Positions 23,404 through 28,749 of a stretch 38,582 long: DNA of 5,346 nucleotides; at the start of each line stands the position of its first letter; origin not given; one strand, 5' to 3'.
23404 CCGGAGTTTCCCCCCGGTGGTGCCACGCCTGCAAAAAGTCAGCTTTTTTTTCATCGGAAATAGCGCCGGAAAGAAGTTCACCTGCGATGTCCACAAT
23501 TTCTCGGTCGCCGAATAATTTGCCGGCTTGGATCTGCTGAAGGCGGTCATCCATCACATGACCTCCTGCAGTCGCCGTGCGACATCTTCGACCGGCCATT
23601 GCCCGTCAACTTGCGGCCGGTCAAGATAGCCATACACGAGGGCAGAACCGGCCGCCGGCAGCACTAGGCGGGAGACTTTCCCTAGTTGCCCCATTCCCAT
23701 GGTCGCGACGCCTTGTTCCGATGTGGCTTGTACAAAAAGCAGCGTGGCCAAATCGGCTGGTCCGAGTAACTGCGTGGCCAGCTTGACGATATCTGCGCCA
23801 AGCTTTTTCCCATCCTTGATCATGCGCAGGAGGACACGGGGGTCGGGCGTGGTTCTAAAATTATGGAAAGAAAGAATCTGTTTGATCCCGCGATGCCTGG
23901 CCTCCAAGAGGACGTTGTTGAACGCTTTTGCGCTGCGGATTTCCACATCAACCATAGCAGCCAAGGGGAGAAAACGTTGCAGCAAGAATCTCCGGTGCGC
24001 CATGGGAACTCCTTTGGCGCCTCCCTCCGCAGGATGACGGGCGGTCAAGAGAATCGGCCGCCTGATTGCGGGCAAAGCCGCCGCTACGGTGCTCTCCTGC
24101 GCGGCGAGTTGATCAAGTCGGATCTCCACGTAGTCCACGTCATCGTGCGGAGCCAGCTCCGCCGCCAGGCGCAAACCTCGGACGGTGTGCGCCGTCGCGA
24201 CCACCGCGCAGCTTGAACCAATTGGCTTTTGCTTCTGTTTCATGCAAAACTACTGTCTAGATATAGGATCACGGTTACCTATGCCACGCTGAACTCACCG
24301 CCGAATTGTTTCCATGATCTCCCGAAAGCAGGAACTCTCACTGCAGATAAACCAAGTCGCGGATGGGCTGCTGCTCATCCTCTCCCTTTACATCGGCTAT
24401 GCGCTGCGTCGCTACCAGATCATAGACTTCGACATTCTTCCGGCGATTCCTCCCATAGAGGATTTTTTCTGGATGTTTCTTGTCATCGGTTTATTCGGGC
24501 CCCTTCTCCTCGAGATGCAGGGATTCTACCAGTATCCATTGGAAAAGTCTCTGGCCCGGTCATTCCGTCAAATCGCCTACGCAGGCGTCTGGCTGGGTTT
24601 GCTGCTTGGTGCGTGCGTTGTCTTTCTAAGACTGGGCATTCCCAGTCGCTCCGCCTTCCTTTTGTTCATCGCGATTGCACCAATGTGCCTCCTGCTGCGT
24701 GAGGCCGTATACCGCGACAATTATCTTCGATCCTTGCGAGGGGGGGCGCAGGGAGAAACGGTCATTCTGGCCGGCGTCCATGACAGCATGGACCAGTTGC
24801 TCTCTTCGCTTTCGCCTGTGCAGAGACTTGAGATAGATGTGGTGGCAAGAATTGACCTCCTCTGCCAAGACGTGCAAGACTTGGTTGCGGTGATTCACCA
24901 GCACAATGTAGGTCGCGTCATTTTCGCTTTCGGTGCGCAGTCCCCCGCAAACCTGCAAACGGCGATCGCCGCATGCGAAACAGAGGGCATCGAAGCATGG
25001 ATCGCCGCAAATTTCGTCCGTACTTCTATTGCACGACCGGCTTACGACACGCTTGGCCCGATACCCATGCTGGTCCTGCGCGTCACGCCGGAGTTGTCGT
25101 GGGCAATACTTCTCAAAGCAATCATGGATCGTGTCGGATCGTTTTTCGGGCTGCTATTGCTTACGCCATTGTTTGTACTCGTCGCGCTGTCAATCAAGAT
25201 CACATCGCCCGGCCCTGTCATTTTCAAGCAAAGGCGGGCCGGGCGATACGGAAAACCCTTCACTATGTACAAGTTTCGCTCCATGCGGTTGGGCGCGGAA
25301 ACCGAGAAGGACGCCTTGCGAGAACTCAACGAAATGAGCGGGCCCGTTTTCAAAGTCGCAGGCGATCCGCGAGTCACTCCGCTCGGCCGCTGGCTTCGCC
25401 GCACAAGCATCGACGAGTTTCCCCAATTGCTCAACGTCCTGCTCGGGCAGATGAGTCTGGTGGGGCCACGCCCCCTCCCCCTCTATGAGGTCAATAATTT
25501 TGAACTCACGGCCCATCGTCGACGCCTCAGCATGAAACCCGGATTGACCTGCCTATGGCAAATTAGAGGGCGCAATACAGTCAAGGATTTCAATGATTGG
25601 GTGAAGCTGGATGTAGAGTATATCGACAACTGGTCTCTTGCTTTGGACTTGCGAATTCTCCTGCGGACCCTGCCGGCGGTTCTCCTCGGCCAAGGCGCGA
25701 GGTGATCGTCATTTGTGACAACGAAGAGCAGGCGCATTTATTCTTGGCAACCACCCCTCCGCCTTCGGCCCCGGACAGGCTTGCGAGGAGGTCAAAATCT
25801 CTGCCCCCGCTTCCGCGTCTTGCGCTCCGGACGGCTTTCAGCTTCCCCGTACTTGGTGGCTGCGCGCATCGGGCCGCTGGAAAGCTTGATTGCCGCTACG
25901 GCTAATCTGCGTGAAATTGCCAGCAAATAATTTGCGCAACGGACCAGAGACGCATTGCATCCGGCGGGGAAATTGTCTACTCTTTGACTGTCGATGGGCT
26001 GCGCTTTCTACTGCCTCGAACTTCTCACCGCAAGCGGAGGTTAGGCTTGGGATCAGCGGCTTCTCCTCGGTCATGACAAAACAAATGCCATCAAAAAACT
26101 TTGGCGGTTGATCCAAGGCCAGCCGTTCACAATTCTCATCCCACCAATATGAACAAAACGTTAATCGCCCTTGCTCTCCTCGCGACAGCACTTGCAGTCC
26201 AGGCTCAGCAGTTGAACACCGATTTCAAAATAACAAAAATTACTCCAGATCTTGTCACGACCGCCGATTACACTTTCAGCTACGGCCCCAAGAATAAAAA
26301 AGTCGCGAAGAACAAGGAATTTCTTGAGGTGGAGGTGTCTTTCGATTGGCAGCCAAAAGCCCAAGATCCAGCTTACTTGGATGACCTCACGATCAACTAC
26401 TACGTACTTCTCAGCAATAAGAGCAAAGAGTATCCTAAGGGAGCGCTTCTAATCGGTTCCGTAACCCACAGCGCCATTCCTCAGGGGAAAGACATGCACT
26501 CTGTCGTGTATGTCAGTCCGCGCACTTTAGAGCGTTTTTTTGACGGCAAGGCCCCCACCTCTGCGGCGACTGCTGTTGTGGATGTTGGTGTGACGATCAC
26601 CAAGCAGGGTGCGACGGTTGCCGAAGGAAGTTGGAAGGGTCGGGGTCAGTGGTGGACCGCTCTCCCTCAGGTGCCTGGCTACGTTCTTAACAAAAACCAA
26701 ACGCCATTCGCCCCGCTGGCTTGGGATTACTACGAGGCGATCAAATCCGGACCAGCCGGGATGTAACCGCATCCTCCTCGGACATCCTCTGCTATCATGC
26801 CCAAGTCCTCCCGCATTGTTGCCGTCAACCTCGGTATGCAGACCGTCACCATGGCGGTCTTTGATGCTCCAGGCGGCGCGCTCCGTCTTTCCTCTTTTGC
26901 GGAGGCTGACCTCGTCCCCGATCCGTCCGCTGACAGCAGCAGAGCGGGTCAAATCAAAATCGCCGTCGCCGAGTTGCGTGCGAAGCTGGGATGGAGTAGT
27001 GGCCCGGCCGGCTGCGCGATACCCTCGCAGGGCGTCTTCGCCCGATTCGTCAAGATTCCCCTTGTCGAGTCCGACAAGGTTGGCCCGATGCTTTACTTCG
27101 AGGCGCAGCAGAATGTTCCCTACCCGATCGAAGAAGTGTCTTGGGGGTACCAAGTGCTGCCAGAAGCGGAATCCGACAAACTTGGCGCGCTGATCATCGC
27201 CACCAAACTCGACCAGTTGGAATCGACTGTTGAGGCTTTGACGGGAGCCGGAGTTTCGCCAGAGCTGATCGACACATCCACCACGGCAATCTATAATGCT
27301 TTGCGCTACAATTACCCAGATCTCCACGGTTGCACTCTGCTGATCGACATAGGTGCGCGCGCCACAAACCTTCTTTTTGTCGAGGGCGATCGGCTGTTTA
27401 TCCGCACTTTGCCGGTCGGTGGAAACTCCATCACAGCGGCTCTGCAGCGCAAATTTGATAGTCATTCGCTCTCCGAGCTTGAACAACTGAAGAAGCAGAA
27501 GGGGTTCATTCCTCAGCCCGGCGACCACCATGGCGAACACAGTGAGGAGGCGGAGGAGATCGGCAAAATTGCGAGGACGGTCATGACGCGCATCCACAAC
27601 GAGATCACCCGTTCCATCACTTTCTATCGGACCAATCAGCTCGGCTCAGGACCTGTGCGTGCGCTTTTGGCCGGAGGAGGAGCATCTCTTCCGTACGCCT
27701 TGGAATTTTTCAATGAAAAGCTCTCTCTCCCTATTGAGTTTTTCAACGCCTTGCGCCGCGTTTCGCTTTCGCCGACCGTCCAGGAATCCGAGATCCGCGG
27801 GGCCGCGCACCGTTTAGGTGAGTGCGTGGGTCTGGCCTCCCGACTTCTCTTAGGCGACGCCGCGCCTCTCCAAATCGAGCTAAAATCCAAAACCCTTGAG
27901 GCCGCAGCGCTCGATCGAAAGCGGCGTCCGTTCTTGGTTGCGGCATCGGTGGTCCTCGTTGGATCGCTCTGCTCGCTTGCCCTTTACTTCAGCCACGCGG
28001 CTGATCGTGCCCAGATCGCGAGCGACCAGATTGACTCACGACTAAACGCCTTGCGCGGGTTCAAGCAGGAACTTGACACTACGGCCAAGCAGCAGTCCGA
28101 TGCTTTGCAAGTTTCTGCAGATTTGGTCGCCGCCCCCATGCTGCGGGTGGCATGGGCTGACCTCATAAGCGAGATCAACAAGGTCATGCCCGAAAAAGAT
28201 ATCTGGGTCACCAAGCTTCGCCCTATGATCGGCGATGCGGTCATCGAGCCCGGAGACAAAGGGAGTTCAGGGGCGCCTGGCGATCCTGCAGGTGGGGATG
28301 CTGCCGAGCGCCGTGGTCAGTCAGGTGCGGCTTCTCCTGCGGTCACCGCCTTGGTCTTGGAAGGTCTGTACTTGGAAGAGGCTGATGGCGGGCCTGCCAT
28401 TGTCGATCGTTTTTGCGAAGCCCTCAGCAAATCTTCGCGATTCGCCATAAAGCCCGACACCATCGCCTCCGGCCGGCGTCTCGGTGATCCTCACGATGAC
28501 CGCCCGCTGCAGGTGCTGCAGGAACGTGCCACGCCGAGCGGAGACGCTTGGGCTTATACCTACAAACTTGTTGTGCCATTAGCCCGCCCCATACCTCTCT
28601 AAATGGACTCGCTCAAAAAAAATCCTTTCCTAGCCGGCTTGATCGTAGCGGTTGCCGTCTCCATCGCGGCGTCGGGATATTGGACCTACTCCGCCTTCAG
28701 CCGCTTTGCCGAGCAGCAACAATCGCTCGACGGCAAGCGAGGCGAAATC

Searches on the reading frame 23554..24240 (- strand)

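Call 6: search_protein_families(library=pfam, proteins=[window:23554-24240:-], max_evalue=0.001)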
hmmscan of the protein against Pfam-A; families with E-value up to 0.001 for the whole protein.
window:23554-24240:- (228 aa): 1 family
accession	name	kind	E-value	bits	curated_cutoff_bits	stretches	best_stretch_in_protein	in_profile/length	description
PF01487.21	DHquinase_I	-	4e-35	122.4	22.2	1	13-221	2-227/230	Type I 3-dehydroquinase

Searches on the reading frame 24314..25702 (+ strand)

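Call 6: search_protein_families(library=pfam, proteins=[window:24314-25702:+], max_evalue=0.001)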
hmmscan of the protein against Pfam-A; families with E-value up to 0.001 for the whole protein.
window:24314-25702:+ (463 aa): 2 families
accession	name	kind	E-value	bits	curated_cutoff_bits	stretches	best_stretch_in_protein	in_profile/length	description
PF02397.22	Bac_transf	-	1.1e-64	217.7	27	1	268-457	1-178/179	Bacterial sugar transferase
PF13727.12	CoA_binding_3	-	3e-06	27.8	25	1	68-223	2-166/175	CoA-binding domain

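Call 7: search_protein_families(library=ncbifam, proteins=[window:24314-25702:+], max_evalue=0.01)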
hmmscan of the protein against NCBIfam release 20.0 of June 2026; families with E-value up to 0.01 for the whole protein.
window:24314-25702:+ (463 aa): 10 families
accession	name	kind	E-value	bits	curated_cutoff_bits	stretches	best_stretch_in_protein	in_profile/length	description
TIGR03025.1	EPS_sugtrans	subfamily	1.2e-109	367.6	295.55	1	16-463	2-445/445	exopolysaccharide biosynthesis polyprenyl glycosylphosphotransferase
TIGR03023.1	WcaJ_sugtrans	equivalog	9.4e-92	308.6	410.75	1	16-462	2-452/453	undecaprenyl-phosphate glucose phosphotransferase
NF041877.1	EPS_EpsZ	equivalog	1.5e-78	264.5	800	1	186-462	183-458/459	exopolysaccharide biosynthesis polyisoprenyl-phosphate hexose-1-phosphate transferase EpsZ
TIGR03022.1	WbaP_sugtrans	subfamily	5.6e-68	230.2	403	1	17-463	5-456/456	undecaprenyl-phosphate galactose phosphotransferase WbaP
TIGR03013.1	EpsB_2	subfamily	1.2e-54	186.1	393.35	1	17-463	3-443/443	TIGR03013 family XrtA/PEP-CTERM system glycosyltransferase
NF052601.1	undeca_RfbP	equivalog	4.5e-50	170.2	330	1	266-459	43-238/244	undecaprenyl-phosphate galactose phosphotransferase family protein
NF007518.0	PRK10124.1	equivalog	1.7e-43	149.1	684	1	184-453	190-454/464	undecaprenyl-phosphate glucose phosphotransferase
NF050817.1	PolSacchBiosHfsE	equivalog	3.2e-41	141.6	750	1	265-457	269-460/467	polysaccharide biosynthesis protein HfsE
NF011751.0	PRK15204.1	equivalog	7e-39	133.7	907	1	264-462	276-475/476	undecaprenyl-phosphate galactose phosphotransferase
NF045514.1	glycotran_HepC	equivalog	5.3e-24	84.7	140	1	263-393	112-217/220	heterocyst development glycosyltransferase HepC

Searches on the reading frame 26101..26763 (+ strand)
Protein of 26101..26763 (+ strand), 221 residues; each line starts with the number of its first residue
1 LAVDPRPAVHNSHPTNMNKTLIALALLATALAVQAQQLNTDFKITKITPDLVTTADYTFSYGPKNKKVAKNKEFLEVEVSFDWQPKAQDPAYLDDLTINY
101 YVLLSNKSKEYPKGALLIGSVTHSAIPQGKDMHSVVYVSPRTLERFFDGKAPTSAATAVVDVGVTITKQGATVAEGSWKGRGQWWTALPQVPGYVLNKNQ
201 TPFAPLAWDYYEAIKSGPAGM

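Call 4: search_protein_families(library=pfam, proteins=[window:26101-26763:+], max_evalue=0.1)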
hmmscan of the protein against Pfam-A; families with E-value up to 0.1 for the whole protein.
window:26101-26763:+ (221 aa): 0 families

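Call 7: search_protein_families(library=ncbifam, proteins=[window:26101-26763:+], max_evalue=0.01)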
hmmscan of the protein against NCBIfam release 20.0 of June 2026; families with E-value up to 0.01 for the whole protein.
window:26101-26763:+ (221 aa): 1 family
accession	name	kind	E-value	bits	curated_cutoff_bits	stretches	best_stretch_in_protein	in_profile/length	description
NF042424.1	Amuc_1102_rel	equivalog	1.8e-31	109.2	55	1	41-215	10-183/186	Amuc_1102 family pilus-like protein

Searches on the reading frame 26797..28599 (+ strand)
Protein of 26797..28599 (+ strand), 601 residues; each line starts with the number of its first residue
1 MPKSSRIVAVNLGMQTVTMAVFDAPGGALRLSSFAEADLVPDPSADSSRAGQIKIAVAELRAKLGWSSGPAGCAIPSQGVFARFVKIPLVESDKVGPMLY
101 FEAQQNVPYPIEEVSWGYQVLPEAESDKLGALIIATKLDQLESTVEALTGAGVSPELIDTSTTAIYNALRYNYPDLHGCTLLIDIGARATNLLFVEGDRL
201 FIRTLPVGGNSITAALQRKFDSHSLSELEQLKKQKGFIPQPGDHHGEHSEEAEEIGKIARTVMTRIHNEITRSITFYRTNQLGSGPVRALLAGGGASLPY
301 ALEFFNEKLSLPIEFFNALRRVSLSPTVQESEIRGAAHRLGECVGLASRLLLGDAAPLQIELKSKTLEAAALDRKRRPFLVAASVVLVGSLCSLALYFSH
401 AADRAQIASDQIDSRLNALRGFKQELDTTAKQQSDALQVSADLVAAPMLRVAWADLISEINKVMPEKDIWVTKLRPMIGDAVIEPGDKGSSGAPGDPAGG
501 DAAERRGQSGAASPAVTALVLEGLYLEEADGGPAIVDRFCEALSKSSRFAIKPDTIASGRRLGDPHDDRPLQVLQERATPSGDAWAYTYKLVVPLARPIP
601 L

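Call 4: search_protein_families(library=pfam, proteins=[window:26797-28599:+], max_evalue=0.1)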
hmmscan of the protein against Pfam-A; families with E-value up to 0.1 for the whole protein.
window:26797-28599:+ (601 aa): 2 families
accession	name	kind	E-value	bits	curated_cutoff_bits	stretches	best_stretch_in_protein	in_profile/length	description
PF11104.14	PilM_2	-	4.6e-26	92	27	1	12-349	4-338/340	Type IV pilus assembly protein PilM;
PF14450.12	FtsA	-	3.3e-08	34.4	31.8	1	182-318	2-112/127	Cell division protein FtsA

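Call 7: search_protein_families(library=ncbifam, proteins=[window:26797-28599:+], max_evalue=0.01)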
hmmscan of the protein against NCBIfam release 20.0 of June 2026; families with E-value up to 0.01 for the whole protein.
window:26797-28599:+ (601 aa): 3 families
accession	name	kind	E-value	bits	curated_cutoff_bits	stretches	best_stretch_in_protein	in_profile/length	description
NF045709.1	Amuc_1101_fam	equivalog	2.3e-159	532.1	650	1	1-600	1-606/608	Amuc_1101 family PilM-like pilus complex protein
TIGR01175.1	pilM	subfamily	1.1e-39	136.4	133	1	4-349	2-346/348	type IV pilus assembly protein PilM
TIGR01174.1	ftsA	equivalog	2.7e-05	23.4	175.85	1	133-257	152-274/371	cell division protein FtsA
